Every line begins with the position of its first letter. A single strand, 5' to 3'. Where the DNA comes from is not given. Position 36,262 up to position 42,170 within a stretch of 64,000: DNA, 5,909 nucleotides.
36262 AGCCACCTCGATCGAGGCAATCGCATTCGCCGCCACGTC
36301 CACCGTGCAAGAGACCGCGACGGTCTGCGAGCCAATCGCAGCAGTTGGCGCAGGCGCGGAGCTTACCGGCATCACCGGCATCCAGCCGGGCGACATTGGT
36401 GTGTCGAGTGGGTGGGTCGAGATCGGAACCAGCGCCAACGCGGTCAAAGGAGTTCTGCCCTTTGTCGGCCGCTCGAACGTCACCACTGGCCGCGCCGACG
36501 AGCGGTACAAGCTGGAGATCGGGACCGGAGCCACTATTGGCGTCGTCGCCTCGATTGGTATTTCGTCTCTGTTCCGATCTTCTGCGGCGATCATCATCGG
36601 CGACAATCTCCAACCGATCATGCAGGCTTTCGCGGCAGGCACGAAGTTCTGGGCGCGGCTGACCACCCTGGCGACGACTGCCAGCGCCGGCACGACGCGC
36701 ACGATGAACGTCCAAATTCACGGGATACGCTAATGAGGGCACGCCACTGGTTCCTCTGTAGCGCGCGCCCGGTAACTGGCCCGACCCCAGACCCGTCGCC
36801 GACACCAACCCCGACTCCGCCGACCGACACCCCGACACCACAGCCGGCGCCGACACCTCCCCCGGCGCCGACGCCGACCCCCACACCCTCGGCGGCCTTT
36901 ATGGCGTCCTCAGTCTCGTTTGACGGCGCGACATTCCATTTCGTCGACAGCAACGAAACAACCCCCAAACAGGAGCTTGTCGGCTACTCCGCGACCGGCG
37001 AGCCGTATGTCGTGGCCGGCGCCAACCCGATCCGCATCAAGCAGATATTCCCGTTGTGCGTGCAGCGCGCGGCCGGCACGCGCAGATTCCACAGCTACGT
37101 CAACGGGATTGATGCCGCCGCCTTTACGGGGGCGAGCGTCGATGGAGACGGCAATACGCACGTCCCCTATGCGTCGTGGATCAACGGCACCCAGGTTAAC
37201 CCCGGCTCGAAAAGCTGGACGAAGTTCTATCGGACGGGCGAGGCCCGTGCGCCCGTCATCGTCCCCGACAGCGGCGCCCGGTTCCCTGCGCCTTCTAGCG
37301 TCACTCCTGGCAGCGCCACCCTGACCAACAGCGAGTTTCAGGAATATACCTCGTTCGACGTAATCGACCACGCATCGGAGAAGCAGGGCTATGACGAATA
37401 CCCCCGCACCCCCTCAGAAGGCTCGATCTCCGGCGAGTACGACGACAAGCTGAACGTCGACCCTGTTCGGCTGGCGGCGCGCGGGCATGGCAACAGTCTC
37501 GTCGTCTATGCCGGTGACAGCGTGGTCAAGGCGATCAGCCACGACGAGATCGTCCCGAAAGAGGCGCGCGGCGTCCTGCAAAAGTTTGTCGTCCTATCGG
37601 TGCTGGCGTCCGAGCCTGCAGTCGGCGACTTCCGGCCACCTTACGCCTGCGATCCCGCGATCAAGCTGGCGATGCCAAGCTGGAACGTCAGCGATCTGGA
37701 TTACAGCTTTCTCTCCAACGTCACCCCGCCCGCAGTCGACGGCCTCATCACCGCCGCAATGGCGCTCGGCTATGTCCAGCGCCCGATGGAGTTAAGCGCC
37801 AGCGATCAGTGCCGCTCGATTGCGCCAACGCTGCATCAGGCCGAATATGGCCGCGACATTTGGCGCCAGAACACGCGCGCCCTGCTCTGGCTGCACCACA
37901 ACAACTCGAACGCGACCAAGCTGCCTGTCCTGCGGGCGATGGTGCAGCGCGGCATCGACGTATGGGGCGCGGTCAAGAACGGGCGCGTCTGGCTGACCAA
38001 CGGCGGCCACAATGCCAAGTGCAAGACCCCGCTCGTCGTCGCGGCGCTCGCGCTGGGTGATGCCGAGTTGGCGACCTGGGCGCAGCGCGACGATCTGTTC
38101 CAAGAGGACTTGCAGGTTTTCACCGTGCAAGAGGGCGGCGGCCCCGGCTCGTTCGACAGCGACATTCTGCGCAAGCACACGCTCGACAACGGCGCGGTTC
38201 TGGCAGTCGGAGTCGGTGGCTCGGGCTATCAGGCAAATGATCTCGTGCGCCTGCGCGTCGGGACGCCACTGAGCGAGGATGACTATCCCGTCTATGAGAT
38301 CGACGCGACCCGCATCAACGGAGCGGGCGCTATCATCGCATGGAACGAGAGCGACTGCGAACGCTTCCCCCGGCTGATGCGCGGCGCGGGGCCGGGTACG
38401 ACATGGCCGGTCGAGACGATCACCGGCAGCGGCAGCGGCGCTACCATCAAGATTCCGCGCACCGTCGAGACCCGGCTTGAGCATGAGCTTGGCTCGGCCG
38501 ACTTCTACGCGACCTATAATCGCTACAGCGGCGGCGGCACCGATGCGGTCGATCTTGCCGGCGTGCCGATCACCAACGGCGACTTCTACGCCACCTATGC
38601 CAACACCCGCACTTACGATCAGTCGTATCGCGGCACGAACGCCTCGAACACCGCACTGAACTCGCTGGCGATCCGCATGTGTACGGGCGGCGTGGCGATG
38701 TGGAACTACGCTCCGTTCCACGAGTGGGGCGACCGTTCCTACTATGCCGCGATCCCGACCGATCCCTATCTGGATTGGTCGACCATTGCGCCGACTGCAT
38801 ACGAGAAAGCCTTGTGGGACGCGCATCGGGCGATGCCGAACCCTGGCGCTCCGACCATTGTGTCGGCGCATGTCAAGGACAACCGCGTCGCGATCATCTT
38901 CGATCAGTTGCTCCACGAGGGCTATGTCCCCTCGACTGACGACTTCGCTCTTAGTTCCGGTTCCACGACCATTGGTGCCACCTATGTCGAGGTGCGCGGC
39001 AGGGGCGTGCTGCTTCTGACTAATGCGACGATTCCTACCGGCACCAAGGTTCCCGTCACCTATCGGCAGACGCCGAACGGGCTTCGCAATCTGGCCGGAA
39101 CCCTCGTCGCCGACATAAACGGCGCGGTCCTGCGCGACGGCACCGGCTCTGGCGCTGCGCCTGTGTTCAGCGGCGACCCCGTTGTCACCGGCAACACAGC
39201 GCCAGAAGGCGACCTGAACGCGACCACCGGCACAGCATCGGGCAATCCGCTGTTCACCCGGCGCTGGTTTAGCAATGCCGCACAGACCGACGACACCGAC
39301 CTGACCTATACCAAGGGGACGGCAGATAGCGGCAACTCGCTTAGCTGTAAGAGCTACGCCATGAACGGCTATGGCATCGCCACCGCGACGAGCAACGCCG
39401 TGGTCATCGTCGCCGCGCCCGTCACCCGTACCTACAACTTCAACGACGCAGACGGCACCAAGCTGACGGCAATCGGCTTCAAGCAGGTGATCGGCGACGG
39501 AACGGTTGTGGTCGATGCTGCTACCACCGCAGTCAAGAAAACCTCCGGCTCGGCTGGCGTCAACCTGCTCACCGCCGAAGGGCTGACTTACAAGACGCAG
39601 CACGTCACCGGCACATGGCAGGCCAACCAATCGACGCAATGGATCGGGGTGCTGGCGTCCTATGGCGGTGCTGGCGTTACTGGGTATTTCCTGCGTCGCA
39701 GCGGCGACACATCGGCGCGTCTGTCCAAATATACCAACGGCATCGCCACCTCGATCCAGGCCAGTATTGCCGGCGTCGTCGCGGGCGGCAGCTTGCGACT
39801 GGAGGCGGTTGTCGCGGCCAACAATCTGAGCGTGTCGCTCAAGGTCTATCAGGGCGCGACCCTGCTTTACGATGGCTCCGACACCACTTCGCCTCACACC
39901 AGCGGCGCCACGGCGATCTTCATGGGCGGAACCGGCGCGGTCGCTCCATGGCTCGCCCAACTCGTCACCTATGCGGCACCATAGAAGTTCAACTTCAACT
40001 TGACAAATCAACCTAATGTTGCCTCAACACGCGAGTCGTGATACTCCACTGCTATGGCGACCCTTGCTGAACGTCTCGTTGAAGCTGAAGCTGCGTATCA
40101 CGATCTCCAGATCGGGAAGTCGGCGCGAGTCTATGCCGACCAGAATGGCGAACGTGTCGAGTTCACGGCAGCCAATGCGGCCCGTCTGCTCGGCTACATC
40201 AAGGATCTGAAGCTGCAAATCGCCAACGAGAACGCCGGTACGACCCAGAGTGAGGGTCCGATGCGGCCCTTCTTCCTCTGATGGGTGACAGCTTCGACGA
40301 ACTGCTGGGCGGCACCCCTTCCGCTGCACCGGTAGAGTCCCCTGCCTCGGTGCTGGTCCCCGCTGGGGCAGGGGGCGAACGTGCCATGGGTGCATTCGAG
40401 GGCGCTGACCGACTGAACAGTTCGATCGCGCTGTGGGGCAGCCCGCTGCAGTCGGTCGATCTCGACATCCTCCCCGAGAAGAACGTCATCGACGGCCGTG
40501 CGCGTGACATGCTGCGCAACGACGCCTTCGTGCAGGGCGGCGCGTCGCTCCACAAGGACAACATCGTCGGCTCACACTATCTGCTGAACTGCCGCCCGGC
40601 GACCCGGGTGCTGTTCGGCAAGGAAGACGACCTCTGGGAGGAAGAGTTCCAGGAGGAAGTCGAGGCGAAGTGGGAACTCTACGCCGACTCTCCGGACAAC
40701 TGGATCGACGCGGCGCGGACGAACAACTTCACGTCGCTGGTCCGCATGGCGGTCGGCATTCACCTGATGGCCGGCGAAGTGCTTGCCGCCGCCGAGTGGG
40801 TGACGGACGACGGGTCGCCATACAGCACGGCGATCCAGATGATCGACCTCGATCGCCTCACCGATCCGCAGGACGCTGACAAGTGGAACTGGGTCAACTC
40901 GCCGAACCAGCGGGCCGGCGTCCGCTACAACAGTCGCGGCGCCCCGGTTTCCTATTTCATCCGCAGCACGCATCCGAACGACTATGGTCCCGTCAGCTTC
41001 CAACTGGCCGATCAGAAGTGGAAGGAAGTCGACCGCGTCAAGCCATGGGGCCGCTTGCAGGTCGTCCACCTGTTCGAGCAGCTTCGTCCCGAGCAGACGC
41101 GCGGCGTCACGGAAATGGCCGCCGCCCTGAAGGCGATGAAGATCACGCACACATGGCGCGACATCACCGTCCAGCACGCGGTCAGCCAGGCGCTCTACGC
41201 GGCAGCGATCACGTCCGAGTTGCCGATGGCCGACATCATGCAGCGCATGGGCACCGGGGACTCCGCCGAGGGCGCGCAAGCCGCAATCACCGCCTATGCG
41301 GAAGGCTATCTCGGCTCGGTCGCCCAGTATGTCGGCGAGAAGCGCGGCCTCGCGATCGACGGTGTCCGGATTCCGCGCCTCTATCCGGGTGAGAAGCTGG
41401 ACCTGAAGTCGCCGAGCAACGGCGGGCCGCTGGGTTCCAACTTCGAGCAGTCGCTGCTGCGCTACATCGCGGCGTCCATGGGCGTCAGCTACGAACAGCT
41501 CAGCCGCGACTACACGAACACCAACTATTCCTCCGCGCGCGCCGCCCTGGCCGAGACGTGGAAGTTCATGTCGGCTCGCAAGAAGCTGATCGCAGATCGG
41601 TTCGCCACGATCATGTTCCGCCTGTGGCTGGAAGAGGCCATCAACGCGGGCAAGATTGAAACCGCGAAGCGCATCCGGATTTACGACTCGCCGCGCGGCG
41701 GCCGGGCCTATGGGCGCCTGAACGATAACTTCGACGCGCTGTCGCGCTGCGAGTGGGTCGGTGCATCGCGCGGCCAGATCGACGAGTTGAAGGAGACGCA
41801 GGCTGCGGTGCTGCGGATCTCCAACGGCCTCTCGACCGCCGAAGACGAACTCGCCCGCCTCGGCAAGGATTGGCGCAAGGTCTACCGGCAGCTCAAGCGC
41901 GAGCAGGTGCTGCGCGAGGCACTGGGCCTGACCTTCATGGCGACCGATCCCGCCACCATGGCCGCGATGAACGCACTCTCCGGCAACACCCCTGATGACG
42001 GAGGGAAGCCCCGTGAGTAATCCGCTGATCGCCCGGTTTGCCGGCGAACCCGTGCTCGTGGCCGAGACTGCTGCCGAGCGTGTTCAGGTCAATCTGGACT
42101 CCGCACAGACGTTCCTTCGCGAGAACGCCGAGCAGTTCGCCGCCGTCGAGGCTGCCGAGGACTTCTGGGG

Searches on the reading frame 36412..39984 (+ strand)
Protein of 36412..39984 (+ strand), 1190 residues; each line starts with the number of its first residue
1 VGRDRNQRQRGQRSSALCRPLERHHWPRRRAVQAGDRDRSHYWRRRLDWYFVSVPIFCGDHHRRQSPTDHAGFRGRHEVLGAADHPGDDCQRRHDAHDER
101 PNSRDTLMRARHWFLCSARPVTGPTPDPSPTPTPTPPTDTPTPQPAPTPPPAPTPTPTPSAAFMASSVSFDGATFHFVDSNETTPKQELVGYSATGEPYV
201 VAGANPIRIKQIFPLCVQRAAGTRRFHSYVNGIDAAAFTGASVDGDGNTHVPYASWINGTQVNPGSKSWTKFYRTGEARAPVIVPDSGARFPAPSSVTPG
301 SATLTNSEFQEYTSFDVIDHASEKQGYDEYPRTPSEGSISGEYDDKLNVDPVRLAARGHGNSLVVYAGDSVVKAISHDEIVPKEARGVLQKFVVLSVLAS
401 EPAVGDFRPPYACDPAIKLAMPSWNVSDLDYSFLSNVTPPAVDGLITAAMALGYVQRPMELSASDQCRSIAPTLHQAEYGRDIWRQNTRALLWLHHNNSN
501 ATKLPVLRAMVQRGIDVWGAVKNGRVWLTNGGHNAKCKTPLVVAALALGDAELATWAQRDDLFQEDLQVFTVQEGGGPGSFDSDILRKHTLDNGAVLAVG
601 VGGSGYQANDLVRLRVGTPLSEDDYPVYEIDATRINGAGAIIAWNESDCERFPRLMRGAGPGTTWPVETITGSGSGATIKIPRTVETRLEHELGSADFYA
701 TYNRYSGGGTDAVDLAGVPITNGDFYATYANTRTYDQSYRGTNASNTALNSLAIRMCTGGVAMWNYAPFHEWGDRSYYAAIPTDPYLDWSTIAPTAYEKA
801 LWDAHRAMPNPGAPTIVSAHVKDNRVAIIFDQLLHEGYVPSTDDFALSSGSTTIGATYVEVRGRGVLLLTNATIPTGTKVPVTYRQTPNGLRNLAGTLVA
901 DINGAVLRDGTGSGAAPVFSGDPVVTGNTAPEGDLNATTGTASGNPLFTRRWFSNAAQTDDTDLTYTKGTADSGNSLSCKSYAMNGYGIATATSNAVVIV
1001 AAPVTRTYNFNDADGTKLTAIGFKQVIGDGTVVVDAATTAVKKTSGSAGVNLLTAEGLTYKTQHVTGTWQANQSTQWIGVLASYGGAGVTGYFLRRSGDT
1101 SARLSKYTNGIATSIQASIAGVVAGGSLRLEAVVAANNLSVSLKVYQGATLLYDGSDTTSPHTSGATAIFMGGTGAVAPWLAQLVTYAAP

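Call 11: search_protein_families(library=pfam, proteins=[window:36412-39984:+], max_evalue=0.01)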
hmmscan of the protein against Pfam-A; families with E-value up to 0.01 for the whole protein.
window:36412-39984:+ (1190 aa): 1 family
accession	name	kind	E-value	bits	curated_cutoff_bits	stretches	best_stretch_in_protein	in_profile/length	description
PF13753.12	SWM_repeat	-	1.2e-05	25.9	27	1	813-887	5-84/86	Putative flagellar system-associated repeat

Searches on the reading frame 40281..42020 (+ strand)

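Call 11: search_protein_families(library=pfam, proteins=[window:40281-42020:+], max_evalue=0.01)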
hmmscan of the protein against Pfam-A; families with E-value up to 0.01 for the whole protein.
window:40281-42020:+ (579 aa): 1 family
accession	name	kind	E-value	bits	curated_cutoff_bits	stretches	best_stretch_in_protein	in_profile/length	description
PF05136.18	Phage_portal_2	-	6.2e-76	256.3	32.9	1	49-433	5-353/354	Phage portal protein, lambda family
